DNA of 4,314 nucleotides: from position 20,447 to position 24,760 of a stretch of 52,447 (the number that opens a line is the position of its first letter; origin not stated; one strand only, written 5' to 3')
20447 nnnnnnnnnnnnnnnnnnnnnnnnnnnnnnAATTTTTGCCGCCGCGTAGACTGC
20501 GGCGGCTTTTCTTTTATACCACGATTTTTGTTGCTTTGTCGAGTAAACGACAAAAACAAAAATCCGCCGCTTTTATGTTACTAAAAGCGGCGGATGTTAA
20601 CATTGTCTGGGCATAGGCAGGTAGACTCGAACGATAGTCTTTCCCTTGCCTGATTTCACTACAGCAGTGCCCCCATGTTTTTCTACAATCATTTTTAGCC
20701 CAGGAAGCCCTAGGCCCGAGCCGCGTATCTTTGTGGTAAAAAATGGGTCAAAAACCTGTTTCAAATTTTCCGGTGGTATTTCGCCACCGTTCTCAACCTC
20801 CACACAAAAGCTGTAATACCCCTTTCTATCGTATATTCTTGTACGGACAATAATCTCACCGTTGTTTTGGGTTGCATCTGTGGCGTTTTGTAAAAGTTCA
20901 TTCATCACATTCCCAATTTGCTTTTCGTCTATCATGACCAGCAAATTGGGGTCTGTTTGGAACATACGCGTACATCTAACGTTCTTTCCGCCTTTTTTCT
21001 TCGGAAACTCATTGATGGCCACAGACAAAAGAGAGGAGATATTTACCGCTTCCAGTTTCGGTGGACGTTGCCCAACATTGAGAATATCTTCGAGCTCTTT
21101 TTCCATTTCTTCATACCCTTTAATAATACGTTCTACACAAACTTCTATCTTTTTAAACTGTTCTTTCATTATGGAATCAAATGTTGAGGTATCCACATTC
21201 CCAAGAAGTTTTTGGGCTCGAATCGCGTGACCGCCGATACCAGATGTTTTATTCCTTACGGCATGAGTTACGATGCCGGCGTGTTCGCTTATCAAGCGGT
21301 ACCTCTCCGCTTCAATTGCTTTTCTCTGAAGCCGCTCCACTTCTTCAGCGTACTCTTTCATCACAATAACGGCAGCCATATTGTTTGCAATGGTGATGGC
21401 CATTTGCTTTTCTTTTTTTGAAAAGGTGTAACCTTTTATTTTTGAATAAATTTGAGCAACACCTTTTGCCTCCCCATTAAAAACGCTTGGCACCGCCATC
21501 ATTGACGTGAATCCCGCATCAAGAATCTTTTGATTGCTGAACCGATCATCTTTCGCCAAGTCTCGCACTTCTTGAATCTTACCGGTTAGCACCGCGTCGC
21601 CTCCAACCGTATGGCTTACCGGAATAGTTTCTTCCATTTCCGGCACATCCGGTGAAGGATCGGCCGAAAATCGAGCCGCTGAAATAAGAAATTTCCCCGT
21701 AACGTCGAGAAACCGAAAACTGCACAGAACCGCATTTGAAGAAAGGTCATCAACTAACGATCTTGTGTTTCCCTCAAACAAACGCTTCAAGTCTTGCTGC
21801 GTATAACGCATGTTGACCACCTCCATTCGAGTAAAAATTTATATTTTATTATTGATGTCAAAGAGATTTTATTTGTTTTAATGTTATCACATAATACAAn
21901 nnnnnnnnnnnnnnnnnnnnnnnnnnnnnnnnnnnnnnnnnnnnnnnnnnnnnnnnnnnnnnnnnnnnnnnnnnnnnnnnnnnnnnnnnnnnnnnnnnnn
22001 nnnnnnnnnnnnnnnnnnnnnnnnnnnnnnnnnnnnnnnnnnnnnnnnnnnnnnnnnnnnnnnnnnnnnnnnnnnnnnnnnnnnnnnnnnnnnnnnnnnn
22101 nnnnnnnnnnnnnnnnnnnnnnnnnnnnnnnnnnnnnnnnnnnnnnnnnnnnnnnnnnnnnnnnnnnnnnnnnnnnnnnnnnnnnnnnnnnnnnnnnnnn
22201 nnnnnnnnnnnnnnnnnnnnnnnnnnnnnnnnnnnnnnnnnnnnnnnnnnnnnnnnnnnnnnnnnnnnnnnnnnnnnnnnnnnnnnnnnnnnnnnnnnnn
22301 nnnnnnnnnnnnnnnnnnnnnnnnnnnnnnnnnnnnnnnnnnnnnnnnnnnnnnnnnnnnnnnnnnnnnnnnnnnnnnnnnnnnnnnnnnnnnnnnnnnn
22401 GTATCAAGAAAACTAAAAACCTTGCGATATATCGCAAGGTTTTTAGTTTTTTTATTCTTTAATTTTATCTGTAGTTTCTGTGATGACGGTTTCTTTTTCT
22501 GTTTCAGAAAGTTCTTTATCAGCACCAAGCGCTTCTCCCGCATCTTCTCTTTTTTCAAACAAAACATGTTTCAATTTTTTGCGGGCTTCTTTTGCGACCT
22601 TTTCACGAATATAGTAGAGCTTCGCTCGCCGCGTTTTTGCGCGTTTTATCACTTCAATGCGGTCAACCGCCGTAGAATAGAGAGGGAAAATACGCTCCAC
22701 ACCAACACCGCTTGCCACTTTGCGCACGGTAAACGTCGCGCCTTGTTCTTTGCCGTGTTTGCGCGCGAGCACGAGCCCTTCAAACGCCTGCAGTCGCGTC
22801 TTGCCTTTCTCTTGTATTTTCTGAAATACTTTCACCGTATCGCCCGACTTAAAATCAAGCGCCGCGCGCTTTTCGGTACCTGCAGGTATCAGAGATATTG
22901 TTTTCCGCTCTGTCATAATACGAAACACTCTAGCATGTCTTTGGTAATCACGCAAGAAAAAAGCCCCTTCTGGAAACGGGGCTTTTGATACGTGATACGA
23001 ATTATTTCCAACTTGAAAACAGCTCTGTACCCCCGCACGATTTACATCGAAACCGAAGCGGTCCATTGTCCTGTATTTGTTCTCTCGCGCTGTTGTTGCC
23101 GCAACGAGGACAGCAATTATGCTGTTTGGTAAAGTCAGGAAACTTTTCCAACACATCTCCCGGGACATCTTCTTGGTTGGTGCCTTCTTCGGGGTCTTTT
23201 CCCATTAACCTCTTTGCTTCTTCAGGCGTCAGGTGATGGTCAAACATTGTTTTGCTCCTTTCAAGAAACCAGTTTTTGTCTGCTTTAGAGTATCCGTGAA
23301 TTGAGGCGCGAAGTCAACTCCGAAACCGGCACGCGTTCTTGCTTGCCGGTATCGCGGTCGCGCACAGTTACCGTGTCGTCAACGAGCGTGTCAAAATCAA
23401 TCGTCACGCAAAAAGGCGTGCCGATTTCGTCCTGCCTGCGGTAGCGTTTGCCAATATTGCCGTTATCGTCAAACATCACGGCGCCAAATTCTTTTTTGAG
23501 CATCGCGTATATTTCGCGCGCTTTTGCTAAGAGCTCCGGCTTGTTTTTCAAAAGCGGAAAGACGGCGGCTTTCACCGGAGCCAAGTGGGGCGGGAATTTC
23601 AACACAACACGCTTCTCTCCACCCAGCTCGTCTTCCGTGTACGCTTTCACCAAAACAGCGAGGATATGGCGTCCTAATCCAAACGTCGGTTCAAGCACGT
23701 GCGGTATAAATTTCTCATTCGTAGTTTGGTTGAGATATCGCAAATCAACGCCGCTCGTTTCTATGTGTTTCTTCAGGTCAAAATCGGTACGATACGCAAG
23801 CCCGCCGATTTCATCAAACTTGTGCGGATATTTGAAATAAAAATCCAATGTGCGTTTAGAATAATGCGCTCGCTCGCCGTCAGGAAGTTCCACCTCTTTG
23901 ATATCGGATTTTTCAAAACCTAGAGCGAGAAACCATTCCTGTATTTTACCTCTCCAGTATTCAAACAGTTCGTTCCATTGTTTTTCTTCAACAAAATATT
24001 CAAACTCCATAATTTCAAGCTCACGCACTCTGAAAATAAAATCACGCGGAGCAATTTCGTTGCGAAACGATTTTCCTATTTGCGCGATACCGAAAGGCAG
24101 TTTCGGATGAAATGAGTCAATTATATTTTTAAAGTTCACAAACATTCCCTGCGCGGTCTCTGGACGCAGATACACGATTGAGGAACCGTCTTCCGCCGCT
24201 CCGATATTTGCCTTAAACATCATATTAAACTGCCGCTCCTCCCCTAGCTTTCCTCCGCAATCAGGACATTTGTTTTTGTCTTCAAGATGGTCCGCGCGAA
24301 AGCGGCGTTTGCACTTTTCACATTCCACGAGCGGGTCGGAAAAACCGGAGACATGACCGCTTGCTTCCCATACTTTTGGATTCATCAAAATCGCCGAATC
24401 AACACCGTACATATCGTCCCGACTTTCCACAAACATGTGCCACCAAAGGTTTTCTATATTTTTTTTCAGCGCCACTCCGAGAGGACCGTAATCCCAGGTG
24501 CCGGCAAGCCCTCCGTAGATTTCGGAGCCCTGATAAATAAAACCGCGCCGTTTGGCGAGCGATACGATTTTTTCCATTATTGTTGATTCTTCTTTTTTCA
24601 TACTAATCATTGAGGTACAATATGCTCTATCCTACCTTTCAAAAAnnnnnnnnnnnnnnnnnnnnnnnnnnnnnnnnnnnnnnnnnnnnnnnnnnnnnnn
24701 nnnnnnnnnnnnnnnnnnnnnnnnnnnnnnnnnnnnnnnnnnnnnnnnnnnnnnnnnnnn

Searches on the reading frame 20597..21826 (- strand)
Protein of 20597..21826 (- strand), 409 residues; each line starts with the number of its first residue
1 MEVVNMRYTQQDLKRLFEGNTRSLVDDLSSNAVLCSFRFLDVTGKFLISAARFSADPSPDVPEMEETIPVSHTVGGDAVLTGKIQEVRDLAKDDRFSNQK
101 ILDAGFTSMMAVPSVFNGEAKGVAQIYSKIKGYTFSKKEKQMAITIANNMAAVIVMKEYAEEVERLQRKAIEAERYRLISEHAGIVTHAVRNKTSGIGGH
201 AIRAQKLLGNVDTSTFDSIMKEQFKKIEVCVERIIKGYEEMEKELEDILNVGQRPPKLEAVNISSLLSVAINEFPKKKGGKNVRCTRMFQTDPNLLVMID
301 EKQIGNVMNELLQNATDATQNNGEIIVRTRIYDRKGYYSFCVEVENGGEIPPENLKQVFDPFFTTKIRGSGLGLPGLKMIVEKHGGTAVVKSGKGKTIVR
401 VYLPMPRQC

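Call 37: search_protein_families(library=pfam, proteins=[window:20597-21826:-], max_evalue=0.001)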
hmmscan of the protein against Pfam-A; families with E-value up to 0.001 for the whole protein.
window:20597-21826:- (409 aa): 4 families
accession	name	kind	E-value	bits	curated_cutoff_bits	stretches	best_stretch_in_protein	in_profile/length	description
PF02518.31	HATPase_c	-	6e-19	69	26.4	1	300-406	2-110/111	Histidine kinase-, DNA gyrase B-, and HSP90-like ATPase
PF13185.12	GAF_2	-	8.7e-07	29.7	28.6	1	11-154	2-135/136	GAF domain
PF01590.32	GAF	-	1e-06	29.7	22.4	1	35-154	22-133/133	GAF domain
PF14501.12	HATPase_c_5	-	0.00054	20.3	22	0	303-403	5-101/102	GHKL domain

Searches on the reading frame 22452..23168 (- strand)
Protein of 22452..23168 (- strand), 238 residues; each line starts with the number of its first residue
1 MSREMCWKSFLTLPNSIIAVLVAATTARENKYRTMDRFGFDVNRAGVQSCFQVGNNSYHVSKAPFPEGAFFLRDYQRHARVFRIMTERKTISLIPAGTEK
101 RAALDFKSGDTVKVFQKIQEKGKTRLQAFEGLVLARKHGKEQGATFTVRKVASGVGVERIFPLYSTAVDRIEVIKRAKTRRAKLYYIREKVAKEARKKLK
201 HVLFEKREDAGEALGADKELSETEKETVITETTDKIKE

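Call 38: search_protein_families(library=pfam, proteins=[window:22452-23168:-], max_evalue=0.001)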
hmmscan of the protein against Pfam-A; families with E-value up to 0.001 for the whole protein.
window:22452-23168:- (238 aa): 1 family
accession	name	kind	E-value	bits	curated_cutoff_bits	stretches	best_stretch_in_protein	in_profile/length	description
PF01245.26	Ribosomal_L19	-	5.1e-35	120.2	22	1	98-198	10-109/111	Ribosomal protein L19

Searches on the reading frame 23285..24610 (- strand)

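Call 38: search_protein_families(library=pfam, proteins=[window:23285-24610:-], max_evalue=0.001)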
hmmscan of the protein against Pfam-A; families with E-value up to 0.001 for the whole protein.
window:23285-24610:- (441 aa): 2 families
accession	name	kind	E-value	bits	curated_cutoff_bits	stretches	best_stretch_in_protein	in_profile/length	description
PF03129.25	HGTP_anticodon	-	1.3e-22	80.2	21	1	347-437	1-92/94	Anticodon binding domain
PF00587.30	tRNA-synt_2b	-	1.5e-13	51.7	29.3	1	145-320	10-176/179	tRNA synthetase class II core domain (G, H, P, S and T)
